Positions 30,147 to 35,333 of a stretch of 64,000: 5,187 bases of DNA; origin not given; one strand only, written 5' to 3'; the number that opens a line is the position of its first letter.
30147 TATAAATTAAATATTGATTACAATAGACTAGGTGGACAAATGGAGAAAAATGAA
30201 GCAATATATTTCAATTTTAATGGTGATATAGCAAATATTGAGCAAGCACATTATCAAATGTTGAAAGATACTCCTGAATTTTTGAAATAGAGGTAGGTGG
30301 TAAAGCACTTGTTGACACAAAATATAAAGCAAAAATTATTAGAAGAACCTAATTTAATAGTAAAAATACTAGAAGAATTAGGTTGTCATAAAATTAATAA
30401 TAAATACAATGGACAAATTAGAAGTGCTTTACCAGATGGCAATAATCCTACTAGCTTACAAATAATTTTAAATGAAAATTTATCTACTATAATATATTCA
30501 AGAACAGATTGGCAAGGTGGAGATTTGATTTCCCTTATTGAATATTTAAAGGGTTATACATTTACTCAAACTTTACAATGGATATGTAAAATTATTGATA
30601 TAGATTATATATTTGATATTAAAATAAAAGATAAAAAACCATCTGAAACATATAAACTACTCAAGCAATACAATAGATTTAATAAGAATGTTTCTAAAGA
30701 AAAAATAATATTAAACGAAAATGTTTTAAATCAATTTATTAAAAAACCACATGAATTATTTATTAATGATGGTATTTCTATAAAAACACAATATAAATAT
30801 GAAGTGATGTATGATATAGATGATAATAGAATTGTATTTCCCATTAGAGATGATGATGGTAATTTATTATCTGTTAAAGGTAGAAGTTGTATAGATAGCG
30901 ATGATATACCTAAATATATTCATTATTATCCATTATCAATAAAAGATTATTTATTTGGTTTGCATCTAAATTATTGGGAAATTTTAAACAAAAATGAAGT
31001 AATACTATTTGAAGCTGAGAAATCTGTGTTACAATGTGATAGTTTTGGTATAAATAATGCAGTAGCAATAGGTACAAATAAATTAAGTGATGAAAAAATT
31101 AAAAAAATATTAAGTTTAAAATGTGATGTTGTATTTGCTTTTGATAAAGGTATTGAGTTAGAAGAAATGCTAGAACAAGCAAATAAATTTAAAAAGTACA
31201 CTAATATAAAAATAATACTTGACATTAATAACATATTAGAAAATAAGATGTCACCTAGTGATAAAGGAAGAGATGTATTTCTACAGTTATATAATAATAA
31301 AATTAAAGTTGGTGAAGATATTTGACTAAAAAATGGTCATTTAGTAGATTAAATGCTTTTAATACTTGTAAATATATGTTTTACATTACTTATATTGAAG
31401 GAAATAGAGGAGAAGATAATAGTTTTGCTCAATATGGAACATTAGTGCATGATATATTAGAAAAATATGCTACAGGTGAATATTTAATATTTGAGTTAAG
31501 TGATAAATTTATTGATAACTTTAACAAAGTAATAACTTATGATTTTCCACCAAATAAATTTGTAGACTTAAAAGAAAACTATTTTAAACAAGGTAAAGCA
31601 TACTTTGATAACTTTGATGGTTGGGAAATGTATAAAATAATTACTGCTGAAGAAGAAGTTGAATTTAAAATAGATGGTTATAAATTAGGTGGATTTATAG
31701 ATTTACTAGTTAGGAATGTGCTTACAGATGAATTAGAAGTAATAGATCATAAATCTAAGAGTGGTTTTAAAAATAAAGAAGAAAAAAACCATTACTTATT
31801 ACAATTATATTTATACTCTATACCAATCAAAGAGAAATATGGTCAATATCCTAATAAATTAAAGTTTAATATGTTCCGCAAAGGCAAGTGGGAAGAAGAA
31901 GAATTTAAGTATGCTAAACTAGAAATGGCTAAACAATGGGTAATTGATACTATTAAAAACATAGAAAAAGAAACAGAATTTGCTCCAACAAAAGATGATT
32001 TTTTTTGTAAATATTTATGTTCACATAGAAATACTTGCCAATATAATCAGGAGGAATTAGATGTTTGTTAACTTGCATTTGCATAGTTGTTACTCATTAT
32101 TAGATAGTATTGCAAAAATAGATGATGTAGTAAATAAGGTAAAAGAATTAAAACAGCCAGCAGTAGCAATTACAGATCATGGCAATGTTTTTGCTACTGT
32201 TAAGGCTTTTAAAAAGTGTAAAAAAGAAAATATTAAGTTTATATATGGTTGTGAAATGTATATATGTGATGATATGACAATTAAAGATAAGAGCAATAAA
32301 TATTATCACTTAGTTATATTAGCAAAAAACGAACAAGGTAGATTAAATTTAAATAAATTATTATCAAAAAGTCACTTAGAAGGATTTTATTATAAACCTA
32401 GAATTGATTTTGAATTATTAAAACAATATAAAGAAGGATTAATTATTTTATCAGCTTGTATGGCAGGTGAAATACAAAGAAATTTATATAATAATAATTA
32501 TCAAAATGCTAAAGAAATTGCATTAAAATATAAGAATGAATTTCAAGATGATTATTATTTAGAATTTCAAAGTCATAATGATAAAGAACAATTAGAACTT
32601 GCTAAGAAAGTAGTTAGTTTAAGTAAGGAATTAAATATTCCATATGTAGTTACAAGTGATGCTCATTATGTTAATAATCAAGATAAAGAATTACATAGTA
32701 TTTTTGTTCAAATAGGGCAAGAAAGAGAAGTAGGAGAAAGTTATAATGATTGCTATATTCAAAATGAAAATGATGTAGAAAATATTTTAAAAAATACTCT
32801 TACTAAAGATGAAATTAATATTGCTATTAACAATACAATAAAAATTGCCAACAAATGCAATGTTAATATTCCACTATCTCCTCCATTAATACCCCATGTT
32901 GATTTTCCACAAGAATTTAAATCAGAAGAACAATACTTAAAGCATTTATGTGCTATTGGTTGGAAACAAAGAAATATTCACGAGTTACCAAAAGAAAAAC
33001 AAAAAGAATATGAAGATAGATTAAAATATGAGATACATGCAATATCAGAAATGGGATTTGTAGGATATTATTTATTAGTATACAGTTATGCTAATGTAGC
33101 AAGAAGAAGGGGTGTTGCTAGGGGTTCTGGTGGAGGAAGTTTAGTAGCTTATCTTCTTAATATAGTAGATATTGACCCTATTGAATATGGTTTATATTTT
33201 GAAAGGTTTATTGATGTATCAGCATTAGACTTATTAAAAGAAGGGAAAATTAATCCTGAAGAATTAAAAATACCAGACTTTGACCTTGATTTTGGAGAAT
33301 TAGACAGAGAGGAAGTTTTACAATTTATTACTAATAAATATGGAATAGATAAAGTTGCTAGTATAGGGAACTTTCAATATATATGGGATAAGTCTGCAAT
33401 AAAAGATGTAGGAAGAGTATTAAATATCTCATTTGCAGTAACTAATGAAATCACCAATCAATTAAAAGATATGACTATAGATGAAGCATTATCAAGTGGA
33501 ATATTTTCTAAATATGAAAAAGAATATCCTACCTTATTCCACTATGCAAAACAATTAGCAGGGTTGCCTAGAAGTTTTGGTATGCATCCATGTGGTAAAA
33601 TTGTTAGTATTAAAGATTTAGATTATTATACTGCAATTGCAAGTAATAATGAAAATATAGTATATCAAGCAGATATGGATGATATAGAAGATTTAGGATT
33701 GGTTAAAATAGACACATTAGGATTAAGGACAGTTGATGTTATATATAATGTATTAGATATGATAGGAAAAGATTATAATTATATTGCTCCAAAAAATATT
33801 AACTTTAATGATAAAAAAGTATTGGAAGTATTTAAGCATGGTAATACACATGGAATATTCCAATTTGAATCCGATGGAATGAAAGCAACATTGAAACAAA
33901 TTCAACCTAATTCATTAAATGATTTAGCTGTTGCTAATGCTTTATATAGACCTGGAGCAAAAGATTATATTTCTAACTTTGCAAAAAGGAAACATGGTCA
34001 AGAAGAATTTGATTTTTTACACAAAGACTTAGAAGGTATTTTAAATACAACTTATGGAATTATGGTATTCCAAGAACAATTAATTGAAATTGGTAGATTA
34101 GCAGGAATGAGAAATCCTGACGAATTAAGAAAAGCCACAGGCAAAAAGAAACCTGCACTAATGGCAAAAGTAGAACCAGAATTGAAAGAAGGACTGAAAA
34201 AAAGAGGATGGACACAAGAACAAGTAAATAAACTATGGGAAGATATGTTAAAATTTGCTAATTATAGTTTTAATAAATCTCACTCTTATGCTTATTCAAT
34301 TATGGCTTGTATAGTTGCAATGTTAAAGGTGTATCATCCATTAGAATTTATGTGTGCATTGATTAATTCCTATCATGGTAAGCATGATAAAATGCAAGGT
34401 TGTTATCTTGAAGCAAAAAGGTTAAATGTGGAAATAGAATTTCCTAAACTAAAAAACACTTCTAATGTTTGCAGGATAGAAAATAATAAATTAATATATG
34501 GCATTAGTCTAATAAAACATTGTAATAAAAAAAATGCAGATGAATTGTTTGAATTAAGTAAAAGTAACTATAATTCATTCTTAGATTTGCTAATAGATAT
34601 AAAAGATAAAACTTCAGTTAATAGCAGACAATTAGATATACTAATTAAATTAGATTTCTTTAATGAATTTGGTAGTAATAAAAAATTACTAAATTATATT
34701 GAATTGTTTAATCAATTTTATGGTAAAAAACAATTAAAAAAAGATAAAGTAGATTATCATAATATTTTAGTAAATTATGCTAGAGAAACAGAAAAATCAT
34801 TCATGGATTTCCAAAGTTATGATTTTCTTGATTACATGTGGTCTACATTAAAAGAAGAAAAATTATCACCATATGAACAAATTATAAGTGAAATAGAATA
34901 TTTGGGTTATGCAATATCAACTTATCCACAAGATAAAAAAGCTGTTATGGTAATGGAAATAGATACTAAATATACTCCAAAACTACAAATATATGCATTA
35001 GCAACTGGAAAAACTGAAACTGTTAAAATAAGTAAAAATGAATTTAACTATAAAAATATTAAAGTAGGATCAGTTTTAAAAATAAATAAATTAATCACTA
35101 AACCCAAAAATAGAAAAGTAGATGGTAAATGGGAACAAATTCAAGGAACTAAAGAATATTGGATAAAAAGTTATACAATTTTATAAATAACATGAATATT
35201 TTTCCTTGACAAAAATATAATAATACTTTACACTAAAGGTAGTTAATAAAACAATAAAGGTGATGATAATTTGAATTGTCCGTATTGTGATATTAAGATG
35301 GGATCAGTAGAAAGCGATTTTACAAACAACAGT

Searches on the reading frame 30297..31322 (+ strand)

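Call 22: search_protein_families(library=phrogs, proteins=[window:30297-31322:+], max_evalue=0.001)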
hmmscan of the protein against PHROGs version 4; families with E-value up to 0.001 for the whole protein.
window:30297-31322:+ (342 aa): 4 families
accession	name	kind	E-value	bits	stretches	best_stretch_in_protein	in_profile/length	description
phrog_47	-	DNA, RNA and nucleotide metabolism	1.2e-36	127.6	1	17-339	29-337/947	DNA primase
phrog_6444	-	DNA, RNA and nucleotide metabolism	2.6e-13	50.7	1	152-283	179-310/577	DNA primase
phrog_22657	-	unknown function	6.5e-07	28.4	1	171-298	191-325/1185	-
phrog_239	-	DNA, RNA and nucleotide metabolism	1.7e-05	25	1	155-256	118-217/801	DNA primase/helicase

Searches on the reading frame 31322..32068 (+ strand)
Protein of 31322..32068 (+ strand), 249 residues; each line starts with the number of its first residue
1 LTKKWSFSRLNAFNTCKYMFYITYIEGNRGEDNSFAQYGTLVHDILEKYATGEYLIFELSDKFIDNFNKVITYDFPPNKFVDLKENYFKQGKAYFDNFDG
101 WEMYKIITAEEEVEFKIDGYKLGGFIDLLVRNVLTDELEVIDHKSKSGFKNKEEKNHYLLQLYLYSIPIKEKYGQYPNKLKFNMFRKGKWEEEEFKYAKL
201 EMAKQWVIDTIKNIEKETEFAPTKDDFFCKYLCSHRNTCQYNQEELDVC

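Call 22: search_protein_families(library=phrogs, proteins=[window:31322-32068:+], max_evalue=0.001)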
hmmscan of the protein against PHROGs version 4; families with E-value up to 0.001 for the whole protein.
window:31322-32068:+ (249 aa): 4 families
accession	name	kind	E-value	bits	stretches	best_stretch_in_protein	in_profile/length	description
phrog_69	-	DNA, RNA and nucleotide metabolism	7.6e-30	105.4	1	2-246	87-330/501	exonuclease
phrog_1218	-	DNA, RNA and nucleotide metabolism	5e-21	76.3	1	4-237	9-269/364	exonuclease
phrog_1706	-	DNA, RNA and nucleotide metabolism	1.1e-11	45.7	1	13-245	55-248/293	CRISPR/Cas system associated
phrog_298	-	DNA, RNA and nucleotide metabolism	7.8e-10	39.6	1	33-217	103-259/293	exonuclease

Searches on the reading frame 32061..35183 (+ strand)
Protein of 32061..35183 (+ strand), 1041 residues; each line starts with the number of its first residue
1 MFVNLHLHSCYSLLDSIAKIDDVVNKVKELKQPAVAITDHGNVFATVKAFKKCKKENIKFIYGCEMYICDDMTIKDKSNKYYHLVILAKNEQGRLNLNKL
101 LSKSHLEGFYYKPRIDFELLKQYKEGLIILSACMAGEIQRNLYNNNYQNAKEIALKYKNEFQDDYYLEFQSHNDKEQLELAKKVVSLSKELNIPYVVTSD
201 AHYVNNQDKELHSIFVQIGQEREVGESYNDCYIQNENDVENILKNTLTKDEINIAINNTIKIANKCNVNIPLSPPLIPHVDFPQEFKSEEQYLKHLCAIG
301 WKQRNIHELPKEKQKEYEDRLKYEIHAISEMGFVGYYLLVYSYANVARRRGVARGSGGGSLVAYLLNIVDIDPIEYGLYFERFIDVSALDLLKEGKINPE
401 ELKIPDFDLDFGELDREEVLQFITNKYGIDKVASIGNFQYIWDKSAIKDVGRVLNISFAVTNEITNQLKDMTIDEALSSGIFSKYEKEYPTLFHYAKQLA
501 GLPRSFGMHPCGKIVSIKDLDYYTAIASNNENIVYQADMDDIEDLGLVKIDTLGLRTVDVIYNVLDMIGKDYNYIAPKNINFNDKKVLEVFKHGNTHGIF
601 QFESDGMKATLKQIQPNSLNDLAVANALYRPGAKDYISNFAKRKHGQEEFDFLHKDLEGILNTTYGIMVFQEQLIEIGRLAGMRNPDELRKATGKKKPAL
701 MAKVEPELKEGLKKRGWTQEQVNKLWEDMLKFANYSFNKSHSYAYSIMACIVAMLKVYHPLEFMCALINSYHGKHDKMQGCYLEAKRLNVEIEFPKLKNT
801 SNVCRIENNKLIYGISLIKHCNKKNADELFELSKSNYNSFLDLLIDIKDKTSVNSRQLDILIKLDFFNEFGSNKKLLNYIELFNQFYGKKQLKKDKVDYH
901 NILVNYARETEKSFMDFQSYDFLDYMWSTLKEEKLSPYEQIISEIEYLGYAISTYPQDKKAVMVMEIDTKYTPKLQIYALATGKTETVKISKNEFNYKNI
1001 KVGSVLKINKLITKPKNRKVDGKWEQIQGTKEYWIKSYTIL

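Call 21: search_protein_families(library=phrogs, proteins=[window:32061-35183:+], max_evalue=0.00001)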
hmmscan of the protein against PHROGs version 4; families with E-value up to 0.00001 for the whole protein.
window:32061-35183:+ (1041 aa): 8 families
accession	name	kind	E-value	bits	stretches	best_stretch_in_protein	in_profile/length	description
phrog_405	-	DNA, RNA and nucleotide metabolism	7.1e-297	989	1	1-1026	43-1062/1190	DNA polymerase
phrog_11165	-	DNA, RNA and nucleotide metabolism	8.4e-85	286.3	1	289-835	11-577/782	DNA polymerase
phrog_7513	-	unknown function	1.5e-77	262.4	1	2-292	11-325/461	-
phrog_12219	-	DNA, RNA and nucleotide metabolism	4.2e-65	221.5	1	405-915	2-569/823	DNA polymerase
phrog_21652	-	DNA, RNA and nucleotide metabolism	2.2e-50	172.6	1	342-729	22-442/476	DNA polymerase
phrog_11119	-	DNA, RNA and nucleotide metabolism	9.9e-41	141.2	1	769-1039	4-292/299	DNA polymerase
phrog_13169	-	DNA, RNA and nucleotide metabolism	5.5e-40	138.6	1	5-387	6-412/463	DNA polymerase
phrog_4335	-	unknown function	1.2e-13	52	1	714-825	10-121/421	-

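Call 50: search_dna_similar(query=window:32061-35183:+, collection=phages, mode=protein, max_rows=12)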
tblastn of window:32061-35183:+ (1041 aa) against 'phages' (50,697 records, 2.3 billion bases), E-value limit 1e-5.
Records with a match: 1450; places in all: 1459; records where one place covers at least 80% of the query: 637.
Best place of each record, by identity: <60% 1450.
By first word of the organism name: Pseudomonas 302; Mycobacterium 281; Streptomyces 211; Gordonia 132; Bacillus 99; Bacteriophage 59; Staphylococcus 48; Microbacterium 36; Escherichia 31; Lactococcus 22; and 57 more.
By host as written in the record: Mycobacterium smegmatis mc2 155 203; Pseudomonas aeruginosa 118; - 117; Pseudomonas aeruginosa PAO1 86; Streptomyces griseus ATCC 10137 81; Gordonia terrae 3612 65; Streptomyces lividans JI 1326 44; Mycobacterium smegmatis mc#155 37; and 239 more.
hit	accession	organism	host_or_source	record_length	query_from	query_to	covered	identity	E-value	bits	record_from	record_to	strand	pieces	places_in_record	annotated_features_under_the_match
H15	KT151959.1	Brevibacillus phage Sundance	Brevibacillus laterosporus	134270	2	874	84%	52.8%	0e+0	904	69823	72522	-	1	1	putative DNA polymerase III subunit alpha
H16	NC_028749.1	Brevibacillus phage Sundance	Brevibacillus laterosporus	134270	2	874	84%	52.8%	0e+0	904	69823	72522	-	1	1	DNA polymerase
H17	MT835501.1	Bacteriophage sp.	human fecal samples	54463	2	1035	99%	33.6%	6e-136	460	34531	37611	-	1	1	record has no annotation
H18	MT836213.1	Bacteriophage sp.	human fecal samples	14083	2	960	92%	33.8%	2e-141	476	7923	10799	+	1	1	record has no annotation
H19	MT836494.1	Bacteriophage sp.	human fecal samples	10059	2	1006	97%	32.1%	2e-141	475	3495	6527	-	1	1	record has no annotation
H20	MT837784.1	Bacteriophage sp.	human fecal samples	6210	2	877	84%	36.6%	3e-151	501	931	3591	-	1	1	record has no annotation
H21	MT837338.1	Bacteriophage sp.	human fecal samples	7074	2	877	84%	36.4%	3e-145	486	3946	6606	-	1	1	record has no annotation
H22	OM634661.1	Bacillus phage vB_BauM_KLEB27-3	Bacillus australimaris sKR4M-27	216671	2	908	86%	34.4%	2e-70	472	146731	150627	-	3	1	DNA polymerase III alpha subunit (x2) | HNH endonuclease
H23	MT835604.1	Bacteriophage sp.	human fecal samples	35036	1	956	92%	32.0%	1e-134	456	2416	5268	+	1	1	record has no annotation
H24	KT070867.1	Bacillus phage PBC2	Bacillus cereus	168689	2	1041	100%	29.3%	3e-99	351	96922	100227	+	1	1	DNA polymerase III alpha subunit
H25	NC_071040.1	Bacillus phage PBC2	Bacillus cereus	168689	2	1041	100%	29.3%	3e-99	351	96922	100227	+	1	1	DNA polymerase III alpha subunit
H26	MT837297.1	Bacteriophage sp.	human fecal samples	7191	2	877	84%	34.7%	2e-137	463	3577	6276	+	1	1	record has no annotation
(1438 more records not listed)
